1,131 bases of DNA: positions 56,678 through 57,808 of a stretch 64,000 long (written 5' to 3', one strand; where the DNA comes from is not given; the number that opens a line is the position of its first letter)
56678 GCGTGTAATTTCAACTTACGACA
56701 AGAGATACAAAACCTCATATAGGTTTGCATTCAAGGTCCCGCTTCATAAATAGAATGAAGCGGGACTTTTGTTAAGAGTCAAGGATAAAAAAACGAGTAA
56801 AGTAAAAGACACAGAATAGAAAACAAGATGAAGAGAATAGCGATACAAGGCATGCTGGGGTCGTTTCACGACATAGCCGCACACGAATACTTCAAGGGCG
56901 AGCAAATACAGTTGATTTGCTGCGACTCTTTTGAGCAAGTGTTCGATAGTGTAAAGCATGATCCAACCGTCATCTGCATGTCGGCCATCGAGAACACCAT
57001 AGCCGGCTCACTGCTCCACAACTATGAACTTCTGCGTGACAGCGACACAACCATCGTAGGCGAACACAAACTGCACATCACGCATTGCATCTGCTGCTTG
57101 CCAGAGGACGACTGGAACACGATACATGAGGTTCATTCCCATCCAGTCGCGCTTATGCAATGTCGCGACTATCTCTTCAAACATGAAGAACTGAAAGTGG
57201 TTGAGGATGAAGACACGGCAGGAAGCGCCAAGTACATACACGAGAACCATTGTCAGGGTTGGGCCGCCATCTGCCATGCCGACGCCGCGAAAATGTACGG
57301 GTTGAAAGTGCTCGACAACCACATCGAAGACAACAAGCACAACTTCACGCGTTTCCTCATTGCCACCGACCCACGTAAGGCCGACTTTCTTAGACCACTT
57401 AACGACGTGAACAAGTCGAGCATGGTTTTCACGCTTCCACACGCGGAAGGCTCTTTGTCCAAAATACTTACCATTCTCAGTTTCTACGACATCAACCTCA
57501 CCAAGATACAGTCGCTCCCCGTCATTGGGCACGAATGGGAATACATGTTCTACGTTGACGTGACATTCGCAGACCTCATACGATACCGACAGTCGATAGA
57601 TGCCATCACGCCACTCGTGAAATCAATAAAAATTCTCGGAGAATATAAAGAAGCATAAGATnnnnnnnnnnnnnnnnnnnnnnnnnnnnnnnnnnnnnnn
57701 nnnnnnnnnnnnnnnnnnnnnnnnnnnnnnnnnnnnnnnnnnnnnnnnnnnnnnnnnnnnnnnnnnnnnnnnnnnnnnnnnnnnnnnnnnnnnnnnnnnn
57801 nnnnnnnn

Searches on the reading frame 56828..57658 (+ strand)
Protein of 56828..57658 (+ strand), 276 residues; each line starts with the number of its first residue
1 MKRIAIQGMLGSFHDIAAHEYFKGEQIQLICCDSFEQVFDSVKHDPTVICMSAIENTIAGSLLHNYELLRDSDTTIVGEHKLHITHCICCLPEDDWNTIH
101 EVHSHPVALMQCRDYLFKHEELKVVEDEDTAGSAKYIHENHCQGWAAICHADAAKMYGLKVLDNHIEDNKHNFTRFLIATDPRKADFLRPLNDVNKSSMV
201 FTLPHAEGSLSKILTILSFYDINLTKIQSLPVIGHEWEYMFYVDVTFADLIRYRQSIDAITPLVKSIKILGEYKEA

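Call 7: search_protein_families(library=pfam, proteins=[window:56828-57658:+])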
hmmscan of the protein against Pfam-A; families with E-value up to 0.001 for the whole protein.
window:56828-57658:+ (276 aa): 2 families
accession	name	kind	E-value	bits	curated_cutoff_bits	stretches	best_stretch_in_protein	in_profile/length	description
PF00800.23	PDT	-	1.4e-52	178.6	25.2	1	4-179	1-176/181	Prephenate dehydratase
PF01842.31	ACT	-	0.00041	20.5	27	1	208-248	12-51/66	ACT domain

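Call 12: find_homologous_proteins(query=window:56828-57658:+, max_evalue=1e-20)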
Query window:56828-57658:+ (276 aa): 8000 proteins with E <= 1e-20 among 8000 candidates; the best 120 are listed.
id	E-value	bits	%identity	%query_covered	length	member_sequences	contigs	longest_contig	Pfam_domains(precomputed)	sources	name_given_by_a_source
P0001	9.6e-178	607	95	100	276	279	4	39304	PF00800.24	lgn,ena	-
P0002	2.8e-166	570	89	99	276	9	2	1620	PF00800.24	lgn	-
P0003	3.1e-166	569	89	99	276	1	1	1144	PF00800.24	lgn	-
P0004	4.1e-166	569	89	99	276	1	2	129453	PF00800.24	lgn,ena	-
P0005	5.6e-166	569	89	99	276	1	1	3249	PF00800.24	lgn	-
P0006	6.5e-166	568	89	99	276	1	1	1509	PF00800.24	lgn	-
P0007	2.9e-165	566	89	99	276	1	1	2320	PF00800.24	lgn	-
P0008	1.4e-164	564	88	99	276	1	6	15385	PF00800.24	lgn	-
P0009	6.5e-164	562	88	99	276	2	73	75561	PF00800.24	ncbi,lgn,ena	-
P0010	2.7e-163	560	88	99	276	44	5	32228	PF00800.24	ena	-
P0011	4.9e-163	559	88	99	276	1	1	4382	PF00800.24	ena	-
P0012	1.2e-160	551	86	99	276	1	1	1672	PF00800.24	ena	-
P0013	1.2e-160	551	87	99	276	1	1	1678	PF00800.24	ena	-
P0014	1.5e-159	548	86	99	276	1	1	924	PF00800.24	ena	-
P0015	2.1e-159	547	86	99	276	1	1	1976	PF00800.24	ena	-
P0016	2.7e-159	547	84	100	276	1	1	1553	PF00800.24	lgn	-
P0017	2.9e-159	547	84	100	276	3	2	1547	PF00800.24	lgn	-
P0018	8.9e-159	545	84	100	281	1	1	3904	PF00800.24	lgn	-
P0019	1.7e-158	544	88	96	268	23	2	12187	PF00800.24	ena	-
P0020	2.4e-158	544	84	99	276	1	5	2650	PF00800.24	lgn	-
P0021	4.5e-158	543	83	100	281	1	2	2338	PF00800.24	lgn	-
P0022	6.8e-158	542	83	100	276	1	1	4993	PF00800.24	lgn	-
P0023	1.2e-156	538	83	100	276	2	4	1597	PF00800.24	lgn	-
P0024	1.4e-156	538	83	100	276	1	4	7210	PF00800.24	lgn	-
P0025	1.6e-156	538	83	100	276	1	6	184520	PF00800.24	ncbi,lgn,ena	-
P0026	1.7e-156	537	83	100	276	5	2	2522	PF00800.24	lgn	-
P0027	2.3e-156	537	83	100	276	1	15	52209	PF00800.24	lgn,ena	-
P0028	5.0e-156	536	82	99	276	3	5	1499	PF00800.24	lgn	-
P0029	8.3e-156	535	83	100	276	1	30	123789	PF00800.24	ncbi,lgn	-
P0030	1.1e-155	535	83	100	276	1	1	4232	PF00800.24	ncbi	-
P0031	1.2e-155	535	82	100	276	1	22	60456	PF00800.24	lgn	-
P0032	1.3e-155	535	82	100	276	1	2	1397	PF00800.24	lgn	-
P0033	1.3e-155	535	83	100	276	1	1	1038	PF00800.24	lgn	-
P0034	1.5e-155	534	82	100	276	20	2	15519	PF00800.24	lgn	-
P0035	2.0e-155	534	83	100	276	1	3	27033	PF00800.24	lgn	-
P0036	2.0e-155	534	83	100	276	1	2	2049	PF00800.24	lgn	-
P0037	3.2e-155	533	82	100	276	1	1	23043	PF00800.24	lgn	-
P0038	2.0e-154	531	82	100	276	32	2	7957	PF00800.24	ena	-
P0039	7.2e-153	526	81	100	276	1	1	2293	PF00800.24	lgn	-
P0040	1.4e-152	525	81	100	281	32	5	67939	PF00800.24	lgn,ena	-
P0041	6.1e-152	523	79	100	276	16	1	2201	PF00800.24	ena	-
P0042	1.1e-151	522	81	100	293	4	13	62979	PF00800.24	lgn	-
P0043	7.2e-151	519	78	100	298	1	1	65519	PF00800.24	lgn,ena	-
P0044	2.6e-150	517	80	100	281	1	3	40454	PF00800.24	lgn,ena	-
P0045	2.9e-150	517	81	100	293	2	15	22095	PF00800.24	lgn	-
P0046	7.0e-150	516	77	100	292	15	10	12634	PF00800.24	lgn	-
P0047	1.2e-149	515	79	100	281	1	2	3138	PF00800.24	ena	-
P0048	1.8e-149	514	79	100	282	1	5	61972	PF00800.24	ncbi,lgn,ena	-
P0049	1.9e-149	514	79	100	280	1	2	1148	PF00800.24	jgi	-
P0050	2.0e-149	514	78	100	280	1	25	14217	PF00800.24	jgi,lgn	-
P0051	3.1e-149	514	80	100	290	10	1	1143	PF00800.24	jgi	-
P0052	3.2e-149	514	77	100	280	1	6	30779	PF00800.24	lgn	-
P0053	3.8e-149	513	78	100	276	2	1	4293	PF00800.24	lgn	-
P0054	4.6e-149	513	77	100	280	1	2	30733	PF00800.24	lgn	-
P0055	5.4e-149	513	77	100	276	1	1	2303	PF00800.24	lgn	-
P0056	8.8e-149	512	79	100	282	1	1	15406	PF00800.24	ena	-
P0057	1.1e-148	512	80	100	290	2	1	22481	PF00800.24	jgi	jgi:prephenate dehydratase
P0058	1.4e-148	511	77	100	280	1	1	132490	PF00800.24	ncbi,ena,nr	ncbi:MAG: prephenate dehydratase [Prevotella sp.]|nr:prephenate dehydratase [Prevotella sp.]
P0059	1.6e-148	511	78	100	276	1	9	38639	PF00800.24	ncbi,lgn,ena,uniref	uniref:prephenate dehydratase n=1 Tax=Prevotella sp. TaxID=59823 RepID=UPI0040292E74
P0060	1.8e-148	511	77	100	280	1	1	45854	PF00800.24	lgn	-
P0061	1.9e-148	511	78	100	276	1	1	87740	PF00800.24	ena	-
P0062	2.1e-148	511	79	100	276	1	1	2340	PF00800.24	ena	-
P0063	2.2e-148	511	78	100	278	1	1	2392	PF00800.24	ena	-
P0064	2.3e-148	511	78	100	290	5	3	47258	PF00800.24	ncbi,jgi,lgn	jgi:prephenate dehydratase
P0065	4.2e-148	510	79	100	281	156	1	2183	PF00800.24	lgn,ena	-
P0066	4.2e-148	510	79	100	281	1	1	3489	PF00800.24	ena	-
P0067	4.3e-148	510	78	100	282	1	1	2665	PF00800.24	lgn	-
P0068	4.6e-148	510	78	100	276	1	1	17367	PF00800.24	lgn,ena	-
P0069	5.2e-148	510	78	100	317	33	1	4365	PF00800.24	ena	-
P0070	5.2e-148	510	77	100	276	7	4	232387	PF00800.24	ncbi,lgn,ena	-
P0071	5.4e-148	510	78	99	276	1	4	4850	PF00800.24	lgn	-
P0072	1.0e-147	509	76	100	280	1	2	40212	PF00800.24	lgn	-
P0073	1.4e-147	508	77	100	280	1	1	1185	PF00800.24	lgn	-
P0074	1.6e-147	508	78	100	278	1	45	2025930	PF00800.24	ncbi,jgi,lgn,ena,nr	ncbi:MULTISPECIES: prephenate dehydratase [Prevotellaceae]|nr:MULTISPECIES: prephenate dehydratase [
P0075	1.7e-147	508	78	100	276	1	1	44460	PF00800.24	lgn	-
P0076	1.7e-147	508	78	100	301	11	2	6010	PF00800.24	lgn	-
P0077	1.7e-147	508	78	100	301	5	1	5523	PF00800.24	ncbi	-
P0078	1.7e-147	508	76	100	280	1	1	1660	PF00800.24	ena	-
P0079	1.9e-147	508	77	100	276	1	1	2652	PF00800.24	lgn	-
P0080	2.1e-147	508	78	100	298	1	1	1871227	PF00800.24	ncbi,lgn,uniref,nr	ncbi:prephenate dehydratase [Prevotella dentalis DSM 3688]|uniref:prephenate dehydratase n=3 Tax=Pre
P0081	2.1e-147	508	78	100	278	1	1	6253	PF00800.24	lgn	-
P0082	2.6e-147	507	78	100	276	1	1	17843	PF00800.24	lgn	-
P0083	2.9e-147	507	77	100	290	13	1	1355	PF00800.24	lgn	-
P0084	3.2e-147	507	77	100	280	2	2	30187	PF00800.24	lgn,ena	-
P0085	3.7e-147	507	77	100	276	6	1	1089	PF00800.24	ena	-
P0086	4.2e-147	507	79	100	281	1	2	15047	PF00800.24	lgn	-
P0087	4.6e-147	507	79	100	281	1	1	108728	PF00800.24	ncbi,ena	-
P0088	5.9e-147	506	76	100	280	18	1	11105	PF00800.24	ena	-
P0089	6.0e-147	506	79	100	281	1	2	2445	PF00800.24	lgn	-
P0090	6.3e-147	506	77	100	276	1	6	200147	PF00800.24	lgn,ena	-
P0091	6.5e-147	506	77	100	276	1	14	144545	PF00800.24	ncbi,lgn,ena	-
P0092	6.6e-147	506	76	100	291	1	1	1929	PF00800.24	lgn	-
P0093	6.6e-147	506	77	100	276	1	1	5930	PF00800.24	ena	-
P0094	7.6e-147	506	77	100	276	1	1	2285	PF00800.24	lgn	-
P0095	7.6e-147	506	76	100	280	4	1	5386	PF00800.24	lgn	-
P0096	9.2e-147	506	76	100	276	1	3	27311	PF00800.24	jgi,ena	-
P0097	1.0e-146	505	77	100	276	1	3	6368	PF00800.24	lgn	-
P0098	1.1e-146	505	77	100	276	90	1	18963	PF00800.24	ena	-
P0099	1.1e-146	505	77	100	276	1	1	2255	PF00800.24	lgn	-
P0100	1.2e-146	505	79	100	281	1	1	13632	PF00800.24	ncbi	-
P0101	1.3e-146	505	76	100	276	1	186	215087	PF00800.24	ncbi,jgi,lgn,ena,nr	ncbi:MAG: prephenate dehydratase [Prevotella sp.]|jgi:prephenate dehydratase|nr:prephenate dehydrata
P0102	1.3e-146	505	76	99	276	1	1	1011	PF00800.24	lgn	-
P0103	1.3e-146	505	76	100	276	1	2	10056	PF00800.24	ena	-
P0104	1.4e-146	505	79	100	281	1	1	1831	PF00800.24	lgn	-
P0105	1.6e-146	505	78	100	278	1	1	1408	PF00800.24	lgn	-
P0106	1.6e-146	505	77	100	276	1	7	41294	PF00800.24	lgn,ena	-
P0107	1.7e-146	505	76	100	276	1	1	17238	PF00800.24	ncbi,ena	-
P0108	1.7e-146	505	76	100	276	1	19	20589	PF00800.24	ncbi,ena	-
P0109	2.2e-146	504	77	100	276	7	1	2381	PF00800.24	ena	-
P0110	2.3e-146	504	78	100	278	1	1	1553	PF00800.24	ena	-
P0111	2.3e-146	504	78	100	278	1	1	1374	PF00800.24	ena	-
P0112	2.4e-146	504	77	100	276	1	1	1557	PF00800.24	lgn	-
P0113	2.4e-146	504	76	100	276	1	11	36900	PF00800.24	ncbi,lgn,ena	-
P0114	2.5e-146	504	76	100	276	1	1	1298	PF00800.24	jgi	jgi:prephenate dehydratase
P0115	2.8e-146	504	77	100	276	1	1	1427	PF00800.24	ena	-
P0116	3.0e-146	504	77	100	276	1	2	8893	PF00800.24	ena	-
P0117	3.1e-146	504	77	100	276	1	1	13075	PF00800.24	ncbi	ncbi:MAG: prephenate dehydratase [Prevotella sp.]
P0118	3.2e-146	504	76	100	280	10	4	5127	PF00800.24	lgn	-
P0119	3.3e-146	504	76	100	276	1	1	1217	PF00800.24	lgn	-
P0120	3.3e-146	504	77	100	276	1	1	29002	PF00800.24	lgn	-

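Call 14: find_related_loci(query=A1, collection=genome_contigs, flank=5000)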
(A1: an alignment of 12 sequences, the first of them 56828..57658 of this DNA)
Query A1 (276 aa) in genome_contigs; peptide patterns used: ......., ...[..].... (x = any residue, [..] = any of these).
600 stretches matched a pattern (row limit reached: there are more); 553 encode a relative of the query (tblastn E <= 1e-3); the best 80 are kept; 80 distinct loci.
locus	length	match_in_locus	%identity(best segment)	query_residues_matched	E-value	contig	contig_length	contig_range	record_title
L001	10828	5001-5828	100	1-276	0e+0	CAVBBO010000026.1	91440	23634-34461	Escherichia coli isolate H07663-L1_cleanbin_000005 genome assembly, contig: Spades_H07663-L1_contig_89, whole genome sho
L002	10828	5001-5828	97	1-276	0e+0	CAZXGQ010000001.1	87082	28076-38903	MAG TPA_asm: uncultured Prevotella sp. isolate binchicken_co323_271 genome assembly, contig: NODE_126_length_87082_cov_7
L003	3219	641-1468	95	1-276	0e+0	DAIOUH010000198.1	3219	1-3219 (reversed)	MAG TPA_asm: Prevotella sp. isolate CTOTU7902 NODE_3636_length_3219_cov_9.254109, whole genome shotgun sequence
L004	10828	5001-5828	95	1-276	0e+0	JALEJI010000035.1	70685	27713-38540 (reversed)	MAG: Prevotella sp. isolate SUG57 k141_1733407, whole genome shotgun sequence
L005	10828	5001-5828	96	1-276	0e+0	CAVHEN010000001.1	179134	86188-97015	Oscillospiraceae bacterium isolate H07654-L1_cleanbin_000012 genome assembly, contig: Spades_H07654-L1_contig_17, whole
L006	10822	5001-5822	89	1-274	5e-171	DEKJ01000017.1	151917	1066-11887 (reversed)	MAG TPA_asm: Prevotella sp. UBA2725 UBA2725_contig_97, whole genome shotgun sequence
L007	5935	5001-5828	83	1-276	1e-161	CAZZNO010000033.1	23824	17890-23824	MAG TPA_asm: uncultured Prevotella sp. isolate SRP313737_co1_163 genome assembly, contig: NODE_3318_length_23824_cov_9.1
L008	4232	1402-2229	83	1-276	2e-165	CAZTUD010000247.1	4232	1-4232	MAG TPA_asm: uncultured Prevotella sp. isolate SRP225648_co1_50 genome assembly, contig: NODE_53630_length_4232_cov_5.42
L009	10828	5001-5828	83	1-276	2e-160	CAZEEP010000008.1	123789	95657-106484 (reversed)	MAG TPA_asm: uncultured Prevotella sp. isolate SRP350583_co2_536 genome assembly, contig: NODE_98_length_123789_cov_63.2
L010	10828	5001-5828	80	1-276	6e-157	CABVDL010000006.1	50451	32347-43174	MAG TPA_asm: uncultured Prevotella sp. isolate MGYG-HGUT-04621 genome assembly, contig: GUT_GENOME285291_6, whole genome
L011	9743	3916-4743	80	1-276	3e-157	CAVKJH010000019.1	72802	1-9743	bacterium isolate G02638-L1_cleanbin_000003 genome assembly, contig: Spades_G02638-L1_contig_112, whole genome shotgun s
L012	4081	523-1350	80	1-276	3e-159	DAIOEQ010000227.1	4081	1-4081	MAG TPA_asm: Prevotella sp. isolate CTOTU7893 NODE_2879_length_4081_cov_3.055887, whole genome shotgun sequence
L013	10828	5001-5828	78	1-276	1e-153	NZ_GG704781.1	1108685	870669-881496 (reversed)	Hallella bergensis DSM 17361 SCAFFOLD2, whole genome shotgun sequence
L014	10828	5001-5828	79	1-276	1e-153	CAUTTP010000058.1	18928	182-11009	MAG TPA_asm: uncultured Prevotella sp. isolate ERR10228855_bin.18_MetaWRAP_v1.3_MAG genome assembly, contig: ERZ21659581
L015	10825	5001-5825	77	1-275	4e-153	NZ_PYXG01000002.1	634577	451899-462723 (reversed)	Prevotella sp. oral taxon 376 strain F0043 scf7180000000010, whole genome shotgun sequence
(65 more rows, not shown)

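Call 38: search_protein_representatives(protein=window:56828-57658:+)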
Query: 276 residues. Proteins with E-value up to 0.001 (for the whole library): 10710; up to 1e-10: 5918; up to 1e-30: 858. The best 150 are listed.
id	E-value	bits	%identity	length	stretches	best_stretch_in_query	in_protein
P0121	1.6e-99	349.0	57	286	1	1-275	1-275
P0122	1.0e-95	336.4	94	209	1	116-276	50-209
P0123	2.1e-95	335.4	80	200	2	166-274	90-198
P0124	8.1e-90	317.1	66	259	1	1-206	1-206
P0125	1.2e-88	313.3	53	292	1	2-275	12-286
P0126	2.4e-85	302.4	52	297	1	1-274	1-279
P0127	3.0e-83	295.6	71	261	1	69-246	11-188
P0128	6.6e-82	291.2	60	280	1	1-219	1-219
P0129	6.7e-82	291.2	80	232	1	1-162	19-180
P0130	2.0e-75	269.9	48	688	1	2-275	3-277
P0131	3.4e-72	259.3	58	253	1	1-212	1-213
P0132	1.2e-66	241.1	56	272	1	1-215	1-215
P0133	3.3e-66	239.7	70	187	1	29-170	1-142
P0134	5.6e-66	238.9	34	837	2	3-274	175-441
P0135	2.6e-65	236.7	45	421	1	3-274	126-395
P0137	2.9e-64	233.3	45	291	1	3-275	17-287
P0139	1.3e-63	231.2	45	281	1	1-276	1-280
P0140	2.2e-63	230.4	42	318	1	4-273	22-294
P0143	5.6e-63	229.1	45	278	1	3-275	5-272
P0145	2.8e-62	226.8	43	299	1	1-274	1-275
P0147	1.2e-61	224.7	44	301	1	2-275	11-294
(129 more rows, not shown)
